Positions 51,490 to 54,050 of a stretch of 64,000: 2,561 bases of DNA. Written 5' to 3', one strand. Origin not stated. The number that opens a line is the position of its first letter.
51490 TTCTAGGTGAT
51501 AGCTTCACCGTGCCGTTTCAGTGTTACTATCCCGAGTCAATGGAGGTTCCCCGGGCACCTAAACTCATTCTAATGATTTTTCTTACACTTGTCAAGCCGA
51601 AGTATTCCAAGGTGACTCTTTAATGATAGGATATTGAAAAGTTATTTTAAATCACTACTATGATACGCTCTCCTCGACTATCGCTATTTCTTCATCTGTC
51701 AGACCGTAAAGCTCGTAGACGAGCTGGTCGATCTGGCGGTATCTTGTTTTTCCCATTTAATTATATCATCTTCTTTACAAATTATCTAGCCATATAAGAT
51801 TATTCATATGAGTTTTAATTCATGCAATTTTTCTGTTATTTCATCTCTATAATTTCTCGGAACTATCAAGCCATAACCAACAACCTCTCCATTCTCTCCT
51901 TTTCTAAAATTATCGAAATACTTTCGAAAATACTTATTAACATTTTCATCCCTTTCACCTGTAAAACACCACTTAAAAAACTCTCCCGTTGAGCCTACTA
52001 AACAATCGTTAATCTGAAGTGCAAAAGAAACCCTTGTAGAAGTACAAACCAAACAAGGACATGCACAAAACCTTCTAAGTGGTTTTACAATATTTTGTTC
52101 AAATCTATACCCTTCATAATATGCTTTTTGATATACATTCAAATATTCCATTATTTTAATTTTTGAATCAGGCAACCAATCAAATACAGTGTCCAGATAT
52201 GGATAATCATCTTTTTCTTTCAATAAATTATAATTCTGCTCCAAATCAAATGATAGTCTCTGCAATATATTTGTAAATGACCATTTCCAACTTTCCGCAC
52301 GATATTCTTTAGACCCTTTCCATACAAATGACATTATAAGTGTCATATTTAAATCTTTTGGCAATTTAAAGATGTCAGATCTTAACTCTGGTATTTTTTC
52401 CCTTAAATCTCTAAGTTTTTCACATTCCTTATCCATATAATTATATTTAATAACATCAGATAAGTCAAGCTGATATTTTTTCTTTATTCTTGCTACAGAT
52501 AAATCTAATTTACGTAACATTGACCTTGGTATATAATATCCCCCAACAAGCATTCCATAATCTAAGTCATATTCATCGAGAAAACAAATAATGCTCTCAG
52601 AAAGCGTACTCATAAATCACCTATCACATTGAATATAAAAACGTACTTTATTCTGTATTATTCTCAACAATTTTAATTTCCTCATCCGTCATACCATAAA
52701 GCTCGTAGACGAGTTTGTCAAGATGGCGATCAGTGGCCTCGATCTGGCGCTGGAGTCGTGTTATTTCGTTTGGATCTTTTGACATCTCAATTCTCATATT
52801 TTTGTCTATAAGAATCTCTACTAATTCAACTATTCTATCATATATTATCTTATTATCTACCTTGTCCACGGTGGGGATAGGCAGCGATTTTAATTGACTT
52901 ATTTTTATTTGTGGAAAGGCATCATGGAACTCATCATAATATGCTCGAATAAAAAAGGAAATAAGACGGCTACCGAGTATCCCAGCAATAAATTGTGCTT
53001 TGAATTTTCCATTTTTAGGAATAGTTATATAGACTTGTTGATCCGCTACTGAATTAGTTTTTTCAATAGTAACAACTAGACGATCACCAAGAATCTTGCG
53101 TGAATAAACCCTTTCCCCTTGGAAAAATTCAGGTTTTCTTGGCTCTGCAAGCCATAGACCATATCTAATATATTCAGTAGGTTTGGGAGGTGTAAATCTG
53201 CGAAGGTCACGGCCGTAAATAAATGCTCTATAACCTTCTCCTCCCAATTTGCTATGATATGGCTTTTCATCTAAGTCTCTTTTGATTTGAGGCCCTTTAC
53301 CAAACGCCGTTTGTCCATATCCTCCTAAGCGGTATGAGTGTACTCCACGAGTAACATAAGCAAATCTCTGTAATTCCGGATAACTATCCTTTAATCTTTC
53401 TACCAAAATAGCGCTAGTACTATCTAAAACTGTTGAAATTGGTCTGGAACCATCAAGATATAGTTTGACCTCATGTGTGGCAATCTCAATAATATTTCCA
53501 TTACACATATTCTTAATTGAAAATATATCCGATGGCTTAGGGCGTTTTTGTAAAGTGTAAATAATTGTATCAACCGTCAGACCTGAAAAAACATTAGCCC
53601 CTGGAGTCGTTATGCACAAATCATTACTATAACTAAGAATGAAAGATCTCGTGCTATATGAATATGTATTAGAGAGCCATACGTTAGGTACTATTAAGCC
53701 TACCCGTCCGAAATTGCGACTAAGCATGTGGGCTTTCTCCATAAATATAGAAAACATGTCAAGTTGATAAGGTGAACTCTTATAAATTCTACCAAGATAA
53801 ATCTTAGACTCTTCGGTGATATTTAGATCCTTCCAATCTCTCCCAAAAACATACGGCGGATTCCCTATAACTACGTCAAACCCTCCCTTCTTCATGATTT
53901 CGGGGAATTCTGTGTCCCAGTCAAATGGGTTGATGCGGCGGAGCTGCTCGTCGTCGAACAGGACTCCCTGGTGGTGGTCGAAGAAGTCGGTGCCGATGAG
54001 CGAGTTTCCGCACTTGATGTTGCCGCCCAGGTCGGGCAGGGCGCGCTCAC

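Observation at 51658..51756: Vestigial GC-rich copy of the RM C-terminal tail downstream of the RM gene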

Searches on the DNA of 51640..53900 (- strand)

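Call 56: search_rna_families(sources=[L148, L149, L150, L152, L153, L155, L001, L025], threshold=gathering)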
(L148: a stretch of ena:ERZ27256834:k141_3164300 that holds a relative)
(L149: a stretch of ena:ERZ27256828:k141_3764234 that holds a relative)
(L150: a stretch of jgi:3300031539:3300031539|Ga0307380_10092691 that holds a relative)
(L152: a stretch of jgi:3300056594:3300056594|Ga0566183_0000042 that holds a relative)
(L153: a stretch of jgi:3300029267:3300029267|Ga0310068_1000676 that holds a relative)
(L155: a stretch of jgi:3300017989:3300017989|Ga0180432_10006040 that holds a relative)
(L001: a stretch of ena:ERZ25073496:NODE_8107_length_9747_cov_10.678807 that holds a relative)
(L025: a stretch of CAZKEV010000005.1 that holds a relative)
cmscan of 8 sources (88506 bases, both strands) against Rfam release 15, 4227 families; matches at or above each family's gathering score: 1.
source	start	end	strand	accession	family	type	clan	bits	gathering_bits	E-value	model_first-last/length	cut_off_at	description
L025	15099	15172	-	RF02984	DUF3800-X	Gene; sRNA;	-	78.2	38.2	1.4e-15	1-73/73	no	DUF3800-X RNA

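Call 72: search_dna_similar(query=window:51640-53900:-, collection=plasmids, mode=distant, max_rows=8)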
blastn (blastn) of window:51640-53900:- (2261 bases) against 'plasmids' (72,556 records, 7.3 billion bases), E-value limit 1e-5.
Records with a match: 1; places in all: 1; records where one place covers at least 80% of the query: 0.
Best place of each record, by identity: 80-90% 1.
By first word of the organism name: Haloarcula 1.
By predicted mobility (MOB-suite, as given by PLSDB): non-mobilizable 1.
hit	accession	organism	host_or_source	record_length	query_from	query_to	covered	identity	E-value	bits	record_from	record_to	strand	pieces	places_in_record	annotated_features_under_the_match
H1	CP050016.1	Haloarcula sp. JP-L23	-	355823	2168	2230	3%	82.5%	7e-7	65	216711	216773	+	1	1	none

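Call 73: search_dna_similar(query=window:51640-53900:-, collection=phages, mode=distant, max_rows=8)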
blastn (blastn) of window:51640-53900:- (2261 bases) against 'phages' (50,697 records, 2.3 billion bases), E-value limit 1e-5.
No match.

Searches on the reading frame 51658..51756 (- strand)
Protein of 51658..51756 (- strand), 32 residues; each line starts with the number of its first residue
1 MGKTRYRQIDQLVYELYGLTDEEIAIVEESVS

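Call 7: search_protein_families(library=pfam, proteins=[window:51658-51756:-], max_evalue=0.01)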
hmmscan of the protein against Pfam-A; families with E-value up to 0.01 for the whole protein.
window:51658-51756:- (32 aa): 0 families
